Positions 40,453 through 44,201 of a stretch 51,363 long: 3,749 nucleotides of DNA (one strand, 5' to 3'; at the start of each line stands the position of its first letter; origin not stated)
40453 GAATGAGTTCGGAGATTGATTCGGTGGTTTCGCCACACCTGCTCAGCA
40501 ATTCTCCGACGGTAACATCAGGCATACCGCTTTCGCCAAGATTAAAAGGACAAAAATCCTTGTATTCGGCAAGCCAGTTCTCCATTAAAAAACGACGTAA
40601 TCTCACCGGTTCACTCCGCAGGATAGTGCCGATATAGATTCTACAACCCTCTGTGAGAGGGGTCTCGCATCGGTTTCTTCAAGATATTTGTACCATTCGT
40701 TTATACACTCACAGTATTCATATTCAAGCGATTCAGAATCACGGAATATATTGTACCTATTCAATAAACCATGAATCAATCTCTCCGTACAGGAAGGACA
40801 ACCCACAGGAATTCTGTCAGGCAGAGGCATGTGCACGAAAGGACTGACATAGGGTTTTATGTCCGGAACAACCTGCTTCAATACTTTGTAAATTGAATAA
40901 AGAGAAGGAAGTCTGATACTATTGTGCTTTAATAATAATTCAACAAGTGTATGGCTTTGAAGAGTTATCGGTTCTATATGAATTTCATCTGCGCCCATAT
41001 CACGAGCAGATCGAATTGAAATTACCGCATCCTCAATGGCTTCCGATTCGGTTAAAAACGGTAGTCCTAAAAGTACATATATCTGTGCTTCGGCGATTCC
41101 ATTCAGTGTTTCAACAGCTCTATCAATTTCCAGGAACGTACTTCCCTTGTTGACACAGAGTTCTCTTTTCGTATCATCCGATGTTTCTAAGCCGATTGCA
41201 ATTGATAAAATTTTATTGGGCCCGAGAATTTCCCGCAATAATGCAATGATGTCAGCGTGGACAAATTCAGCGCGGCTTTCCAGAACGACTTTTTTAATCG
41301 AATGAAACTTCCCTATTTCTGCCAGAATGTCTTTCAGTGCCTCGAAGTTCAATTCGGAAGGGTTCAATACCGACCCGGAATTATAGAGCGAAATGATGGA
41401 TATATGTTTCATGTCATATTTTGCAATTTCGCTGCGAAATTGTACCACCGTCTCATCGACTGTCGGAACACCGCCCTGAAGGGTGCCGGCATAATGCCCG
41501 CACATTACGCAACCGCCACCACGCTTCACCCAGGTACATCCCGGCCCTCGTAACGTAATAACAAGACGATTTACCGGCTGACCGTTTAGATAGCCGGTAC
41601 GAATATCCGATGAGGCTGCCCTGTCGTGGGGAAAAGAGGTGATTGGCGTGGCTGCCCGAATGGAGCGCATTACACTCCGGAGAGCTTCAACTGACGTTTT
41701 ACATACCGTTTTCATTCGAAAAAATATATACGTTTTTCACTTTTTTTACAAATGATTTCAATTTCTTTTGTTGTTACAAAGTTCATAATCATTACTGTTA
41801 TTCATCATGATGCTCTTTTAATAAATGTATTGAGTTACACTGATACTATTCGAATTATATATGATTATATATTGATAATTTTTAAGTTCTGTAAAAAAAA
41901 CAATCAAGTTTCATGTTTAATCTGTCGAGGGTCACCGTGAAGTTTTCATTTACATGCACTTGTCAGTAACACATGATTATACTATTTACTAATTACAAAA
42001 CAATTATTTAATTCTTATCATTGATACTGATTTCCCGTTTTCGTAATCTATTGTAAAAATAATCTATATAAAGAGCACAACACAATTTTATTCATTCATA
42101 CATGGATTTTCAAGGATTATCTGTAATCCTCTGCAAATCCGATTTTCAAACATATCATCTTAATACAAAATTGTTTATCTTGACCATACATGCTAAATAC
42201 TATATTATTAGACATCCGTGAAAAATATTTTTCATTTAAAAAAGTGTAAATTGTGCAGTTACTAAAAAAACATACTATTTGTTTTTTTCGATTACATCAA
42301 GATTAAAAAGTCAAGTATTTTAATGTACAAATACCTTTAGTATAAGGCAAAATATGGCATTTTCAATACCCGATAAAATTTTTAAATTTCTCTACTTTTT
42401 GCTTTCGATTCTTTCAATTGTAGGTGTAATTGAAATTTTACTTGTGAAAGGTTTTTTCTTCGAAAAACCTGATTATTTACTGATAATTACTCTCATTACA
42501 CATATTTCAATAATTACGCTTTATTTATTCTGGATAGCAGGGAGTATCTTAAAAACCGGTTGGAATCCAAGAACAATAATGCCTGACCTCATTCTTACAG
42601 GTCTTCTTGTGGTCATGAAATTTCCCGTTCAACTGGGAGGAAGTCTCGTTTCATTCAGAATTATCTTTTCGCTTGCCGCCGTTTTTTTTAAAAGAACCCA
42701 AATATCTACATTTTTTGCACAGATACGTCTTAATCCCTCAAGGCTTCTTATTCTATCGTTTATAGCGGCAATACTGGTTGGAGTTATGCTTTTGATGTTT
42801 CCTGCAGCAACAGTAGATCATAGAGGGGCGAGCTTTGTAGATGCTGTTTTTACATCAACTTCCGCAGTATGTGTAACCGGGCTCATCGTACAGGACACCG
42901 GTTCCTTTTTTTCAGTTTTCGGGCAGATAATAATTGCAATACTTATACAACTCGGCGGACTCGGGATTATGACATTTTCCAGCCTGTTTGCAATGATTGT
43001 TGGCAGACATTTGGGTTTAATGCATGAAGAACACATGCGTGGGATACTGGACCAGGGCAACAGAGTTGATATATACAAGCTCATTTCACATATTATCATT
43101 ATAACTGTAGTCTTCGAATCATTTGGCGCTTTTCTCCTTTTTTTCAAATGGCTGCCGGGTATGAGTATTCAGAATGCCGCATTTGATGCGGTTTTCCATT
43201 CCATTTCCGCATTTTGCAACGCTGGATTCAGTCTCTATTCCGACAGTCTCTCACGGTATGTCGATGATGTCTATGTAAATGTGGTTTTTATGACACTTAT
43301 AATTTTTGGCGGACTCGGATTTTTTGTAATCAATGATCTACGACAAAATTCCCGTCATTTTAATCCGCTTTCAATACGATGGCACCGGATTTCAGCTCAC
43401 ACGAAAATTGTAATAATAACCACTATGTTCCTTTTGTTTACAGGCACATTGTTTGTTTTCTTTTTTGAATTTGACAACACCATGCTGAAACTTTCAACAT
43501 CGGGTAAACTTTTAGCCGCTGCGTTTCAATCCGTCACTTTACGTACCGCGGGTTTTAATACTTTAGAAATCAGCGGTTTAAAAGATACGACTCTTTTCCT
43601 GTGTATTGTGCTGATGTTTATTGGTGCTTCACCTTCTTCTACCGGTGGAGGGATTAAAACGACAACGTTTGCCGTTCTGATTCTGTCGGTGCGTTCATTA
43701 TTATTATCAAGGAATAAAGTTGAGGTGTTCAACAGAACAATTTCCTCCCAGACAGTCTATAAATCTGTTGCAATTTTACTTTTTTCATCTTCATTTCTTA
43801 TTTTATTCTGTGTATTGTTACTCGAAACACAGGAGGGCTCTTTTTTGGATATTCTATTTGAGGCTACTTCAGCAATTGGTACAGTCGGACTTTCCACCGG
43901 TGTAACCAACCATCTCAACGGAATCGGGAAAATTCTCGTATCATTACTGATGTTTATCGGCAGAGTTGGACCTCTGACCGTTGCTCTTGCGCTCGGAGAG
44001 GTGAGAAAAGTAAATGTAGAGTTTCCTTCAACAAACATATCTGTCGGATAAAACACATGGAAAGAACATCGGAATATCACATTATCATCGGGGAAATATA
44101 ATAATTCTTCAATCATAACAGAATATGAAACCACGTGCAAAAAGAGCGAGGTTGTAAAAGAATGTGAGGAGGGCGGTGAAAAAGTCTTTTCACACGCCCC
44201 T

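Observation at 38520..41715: Compact radical SAM / aminotransferase / ATP-grasp operon of unknown function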

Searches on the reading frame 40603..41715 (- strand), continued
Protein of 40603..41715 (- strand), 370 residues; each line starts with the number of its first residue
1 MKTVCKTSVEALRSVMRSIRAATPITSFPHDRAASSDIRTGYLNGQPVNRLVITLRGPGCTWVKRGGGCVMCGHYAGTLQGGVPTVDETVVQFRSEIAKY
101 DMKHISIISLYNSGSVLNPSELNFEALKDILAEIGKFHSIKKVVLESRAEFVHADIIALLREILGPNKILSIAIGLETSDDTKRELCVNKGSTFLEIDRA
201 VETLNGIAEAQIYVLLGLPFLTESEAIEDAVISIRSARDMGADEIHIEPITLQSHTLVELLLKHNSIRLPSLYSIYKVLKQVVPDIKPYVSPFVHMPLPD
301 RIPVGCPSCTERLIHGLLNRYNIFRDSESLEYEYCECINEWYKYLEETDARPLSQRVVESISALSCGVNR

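Call 64: search_protein_families(library=ncbifam, proteins=[P0086, P0108, P0079, L007:4788-5939:+, L012:1102-2214:+, P0073, L016:4347-5534:+], max_evalue=0.00001)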
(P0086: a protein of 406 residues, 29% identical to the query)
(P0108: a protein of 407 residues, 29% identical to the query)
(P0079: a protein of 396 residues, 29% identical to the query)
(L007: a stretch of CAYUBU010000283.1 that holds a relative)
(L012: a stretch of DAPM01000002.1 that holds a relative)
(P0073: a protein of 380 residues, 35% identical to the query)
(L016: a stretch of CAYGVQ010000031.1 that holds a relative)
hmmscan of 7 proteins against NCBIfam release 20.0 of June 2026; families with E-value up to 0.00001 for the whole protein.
P0086 (406 aa): 1 family
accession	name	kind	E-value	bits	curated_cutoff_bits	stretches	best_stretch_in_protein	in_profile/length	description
TIGR01210.1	TIGR01210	equivalog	3.4e-58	197.3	212.15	1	58-386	12-301/313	archaeosine biosynthesis radical SAM protein RaSEA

P0108 (407 aa): 1 family
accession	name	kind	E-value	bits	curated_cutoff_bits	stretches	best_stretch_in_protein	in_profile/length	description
TIGR01210.1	TIGR01210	equivalog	1.1e-55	189.1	212.15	1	56-384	10-302/313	archaeosine biosynthesis radical SAM protein RaSEA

P0079 (396 aa): 1 family
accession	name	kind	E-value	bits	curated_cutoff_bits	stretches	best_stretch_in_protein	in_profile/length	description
TIGR01210.1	TIGR01210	equivalog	3.4e-60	203.9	212.15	1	44-379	8-303/313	archaeosine biosynthesis radical SAM protein RaSEA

L007:4788-5939:+ (383 aa): 1 family
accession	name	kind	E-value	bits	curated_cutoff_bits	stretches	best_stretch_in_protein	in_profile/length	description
TIGR01210.1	TIGR01210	equivalog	3e-59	200.8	212.15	1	52-355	9-306/313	archaeosine biosynthesis radical SAM protein RaSEA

L012:1102-2214:+ (370 aa): 1 family
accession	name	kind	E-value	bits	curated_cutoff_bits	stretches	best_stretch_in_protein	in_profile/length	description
TIGR01210.1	TIGR01210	equivalog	7.7e-75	252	212.15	1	44-348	5-305/313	archaeosine biosynthesis radical SAM protein RaSEA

P0073 (380 aa): 1 family
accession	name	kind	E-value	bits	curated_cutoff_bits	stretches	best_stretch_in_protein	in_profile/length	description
TIGR01210.1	TIGR01210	equivalog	1.9e-58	198.1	212.15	1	52-359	15-310/313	archaeosine biosynthesis radical SAM protein RaSEA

L016:4347-5534:+ (395 aa): 1 family
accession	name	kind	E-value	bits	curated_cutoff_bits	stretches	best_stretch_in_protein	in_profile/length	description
TIGR01210.1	TIGR01210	equivalog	7.2e-52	176.6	212.15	1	50-380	15-307/313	archaeosine biosynthesis radical SAM protein RaSEA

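Call 78: search_protein_representatives(protein=window:40603-41715:-)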
Query: 370 residues. Proteins with E-value up to 0.001 (for the whole library): 1433; up to 1e-10: 924; up to 1e-30: 154. The best 150 are listed.
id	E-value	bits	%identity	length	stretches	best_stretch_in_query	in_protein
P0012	2.3e-144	497.2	62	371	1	7-365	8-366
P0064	3.5e-85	302.4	67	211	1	163-364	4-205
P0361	3.2e-82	292.7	42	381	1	9-364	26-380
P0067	1.3e-73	264.5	38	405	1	9-363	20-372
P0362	6.5e-71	255.5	39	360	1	13-361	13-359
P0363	8.9e-70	251.8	41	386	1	11-362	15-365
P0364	6.3e-69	249.0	37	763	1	7-364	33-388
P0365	1.1e-64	235.0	40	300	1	71-361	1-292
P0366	8.7e-64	232.1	36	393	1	33-364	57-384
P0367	1.7e-63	231.1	36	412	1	12-364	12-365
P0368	2.1e-63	230.8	37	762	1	7-358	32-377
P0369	2.3e-62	227.4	34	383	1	7-364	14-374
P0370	2.6e-59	217.4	35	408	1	10-361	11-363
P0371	1.1e-58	215.3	34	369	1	14-363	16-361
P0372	1.5e-58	214.8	33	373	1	8-366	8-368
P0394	3.6e-44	167.6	34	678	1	14-361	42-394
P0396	1.8e-43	165.3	33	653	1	12-357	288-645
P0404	1.1e-41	159.5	33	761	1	47-362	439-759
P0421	1.8e-39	152.1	35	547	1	46-346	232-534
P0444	6.3e-37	143.7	34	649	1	40-362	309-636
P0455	8.6e-36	140.0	28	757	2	55-343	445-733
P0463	3.3e-35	138.1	33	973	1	42-347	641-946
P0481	7.3e-33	130.4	32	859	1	17-284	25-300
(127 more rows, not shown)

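Call 79: search_protein_families(library=pfam, proteins=[P0364, P0368, P0404, P0455, P0394, P0396, P0444, P0463, P0481, P0421], max_evalue=0.0001)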
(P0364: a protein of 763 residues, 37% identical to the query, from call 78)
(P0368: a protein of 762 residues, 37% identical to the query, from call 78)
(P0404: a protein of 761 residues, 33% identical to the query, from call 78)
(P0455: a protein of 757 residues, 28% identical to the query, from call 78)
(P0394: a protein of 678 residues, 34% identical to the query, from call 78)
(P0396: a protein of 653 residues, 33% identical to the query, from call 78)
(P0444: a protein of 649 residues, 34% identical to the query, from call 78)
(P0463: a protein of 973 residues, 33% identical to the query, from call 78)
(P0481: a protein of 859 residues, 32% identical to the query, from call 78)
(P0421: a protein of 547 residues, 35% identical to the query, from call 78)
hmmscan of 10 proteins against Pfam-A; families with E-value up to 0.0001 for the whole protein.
P0364 (763 aa): 1 family
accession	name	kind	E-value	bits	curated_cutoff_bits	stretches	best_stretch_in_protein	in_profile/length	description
PF00155.27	Aminotran_1_2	-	1.4e-33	117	19.7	1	447-745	39-353/361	Aminotransferase class I and II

P0368 (762 aa): 2 families
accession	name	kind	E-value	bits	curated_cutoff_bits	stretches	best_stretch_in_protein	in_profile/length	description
PF00155.27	Aminotran_1_2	-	6e-41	141.3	19.7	1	443-748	41-361/361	Aminotransferase class I and II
PF04055.27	Radical_SAM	-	2.6e-05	24.9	29.5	1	89-245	7-158/166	Radical SAM superfamily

P0404 (761 aa): 0 families

P0455 (757 aa): 1 family
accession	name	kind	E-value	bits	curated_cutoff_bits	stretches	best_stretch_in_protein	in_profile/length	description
PF04055.27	Radical_SAM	-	6.4e-15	56.2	29.5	1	447-610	4-160/166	Radical SAM superfamily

P0394 (678 aa): 2 families
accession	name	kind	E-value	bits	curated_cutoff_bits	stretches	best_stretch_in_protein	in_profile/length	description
PF19420.4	DDAH_eukar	-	1.5e-12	47.8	23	1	424-674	6-290/291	N,N dimethylarginine dimethylhydrolase, eukaryotic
PF04055.27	Radical_SAM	-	4.8e-05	24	29.5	0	168-252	73-152/166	Radical SAM superfamily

P0396 (653 aa): 0 families

P0444 (649 aa): 1 family
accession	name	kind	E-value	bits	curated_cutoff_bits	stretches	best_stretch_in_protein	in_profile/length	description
PF13676.11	TIR_2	-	9.1e-14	52.4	28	1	119-226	1-102/122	TIR domain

P0463 (973 aa): 3 families
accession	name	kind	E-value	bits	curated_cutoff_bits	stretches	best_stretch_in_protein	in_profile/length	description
PF00005.33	ABC_tran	-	1.2e-35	123.5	25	1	25-170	1-136/137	ABC transporter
PF13304.12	AAA_21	-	9.8e-06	26.3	27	0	37-60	1-24/304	AAA domain, putative AbiEii toxin, Type IV TA system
PF09084.16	NMT1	-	7.8e-05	23.1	20.5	0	337-408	63-132/216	NMT1/THI5 like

P0481 (859 aa): 1 family
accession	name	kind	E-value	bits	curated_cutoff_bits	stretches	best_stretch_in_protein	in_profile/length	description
PF04055.27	Radical_SAM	-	3.6e-05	24.4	29.5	1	142-242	64-159/166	Radical SAM superfamily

P0421 (547 aa): 0 families

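Call 83: find_encoding_contigs(protein=P0364, flank=8000, max_places=2)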
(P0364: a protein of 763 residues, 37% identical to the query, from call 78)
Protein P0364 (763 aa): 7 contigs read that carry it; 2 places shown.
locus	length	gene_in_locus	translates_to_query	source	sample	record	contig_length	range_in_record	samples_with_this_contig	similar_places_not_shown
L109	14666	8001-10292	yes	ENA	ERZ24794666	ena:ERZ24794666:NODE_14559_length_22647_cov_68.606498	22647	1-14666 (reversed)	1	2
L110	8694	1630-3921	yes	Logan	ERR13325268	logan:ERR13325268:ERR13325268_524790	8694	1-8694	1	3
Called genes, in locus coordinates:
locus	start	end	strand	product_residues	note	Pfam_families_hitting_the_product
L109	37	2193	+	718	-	PF02743:dCache_1 (weak), PF00672:HAMP, PF07228:SpoIIE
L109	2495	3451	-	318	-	PF08885:GSCFA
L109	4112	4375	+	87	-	PF02604:PhdYeFM_antitox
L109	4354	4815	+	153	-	-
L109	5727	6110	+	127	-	PF13366:PDDEXK_3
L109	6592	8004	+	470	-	PF04055:Radical_SAM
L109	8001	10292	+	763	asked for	PF00155:Aminotran_1_2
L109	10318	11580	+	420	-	PF00919:UPF0004 (weak), PF04055:Radical_SAM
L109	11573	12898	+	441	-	PF04055:Radical_SAM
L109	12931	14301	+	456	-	PF02310:B12-binding (weak), PF04055:Radical_SAM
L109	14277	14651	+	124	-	PF13522:GATase_6, PF13537:GATase_7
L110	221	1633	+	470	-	PF04055:Radical_SAM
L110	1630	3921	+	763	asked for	PF00155:Aminotran_1_2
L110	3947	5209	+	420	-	PF00919:UPF0004 (weak), PF04055:Radical_SAM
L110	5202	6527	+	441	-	PF04055:Radical_SAM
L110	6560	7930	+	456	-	PF02310:B12-binding (weak), PF04055:Radical_SAM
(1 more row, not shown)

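Call 84: find_encoding_contigs(protein=P0394, flank=8000, max_places=2)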
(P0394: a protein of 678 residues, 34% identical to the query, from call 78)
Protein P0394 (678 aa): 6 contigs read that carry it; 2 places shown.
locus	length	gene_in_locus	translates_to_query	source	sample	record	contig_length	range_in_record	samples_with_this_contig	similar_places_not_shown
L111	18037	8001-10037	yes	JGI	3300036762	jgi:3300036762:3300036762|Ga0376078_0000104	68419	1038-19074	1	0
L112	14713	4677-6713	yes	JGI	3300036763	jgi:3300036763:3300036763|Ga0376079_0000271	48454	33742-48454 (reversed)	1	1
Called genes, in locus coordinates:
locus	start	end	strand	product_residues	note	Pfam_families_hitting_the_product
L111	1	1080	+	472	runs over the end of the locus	PF00749:tRNA-synt_1c, PF19269:Anticodon_2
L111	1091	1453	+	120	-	PF02152:FolB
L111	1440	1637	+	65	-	PF14375:Cys_rich_CWC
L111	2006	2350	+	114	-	PF01527:HTH_Tnp_1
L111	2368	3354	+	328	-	PF13384:HTH_23, PF13518:HTH_28 (weak), PF13551:HTH_29 (weak), PF13565:HTH_32, PF00665:rve, PF24764:rva_4 (weak), PF13683:rve_3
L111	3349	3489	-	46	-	-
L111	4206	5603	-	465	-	PF00474:SSF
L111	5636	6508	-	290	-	-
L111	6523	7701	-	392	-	-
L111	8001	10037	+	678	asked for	PF19420:DDAH_eukar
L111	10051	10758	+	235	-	PF03483:B3_4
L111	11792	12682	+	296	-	PF20796:PDDEXK_13, PF22558:REase-ARP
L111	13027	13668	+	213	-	PF19781:DUF6266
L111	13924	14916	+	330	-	PF04613:LpxD, PF00132:Hexapep, PF25084:LbH_EIF2B (weak), PF25087:GMPPB_C, PF00132:Hexapep (weak)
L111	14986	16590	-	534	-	PF00999:Na_H_Exchanger, PF02254:TrkA_N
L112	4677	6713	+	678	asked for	PF19420:DDAH_eukar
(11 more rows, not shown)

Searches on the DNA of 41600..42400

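Call 73: search_rna_families(source=window, start=41600, end=42400, threshold=evalue, max_evalue=1)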
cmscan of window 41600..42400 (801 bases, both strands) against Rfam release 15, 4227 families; matches with E-value up to 1: 1.
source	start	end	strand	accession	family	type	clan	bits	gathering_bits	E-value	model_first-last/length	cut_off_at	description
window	41635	41696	+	RF01119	sR32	Gene; snRNA; snoRNA; CD-box;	-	18.3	40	0.019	1-57/57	no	Small nucleolar RNA sR32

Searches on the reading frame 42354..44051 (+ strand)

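Call 85: search_protein_families(library=pfam, proteins=[window:42354-44051:+], max_evalue=0.0001)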
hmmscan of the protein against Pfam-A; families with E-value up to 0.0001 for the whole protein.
window:42354-44051:+ (565 aa): 1 family
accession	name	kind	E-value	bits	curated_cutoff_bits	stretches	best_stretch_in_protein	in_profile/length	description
PF02386.22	TrkH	-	1.8e-60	205.3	27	1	155-546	57-489/502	Cation transport protein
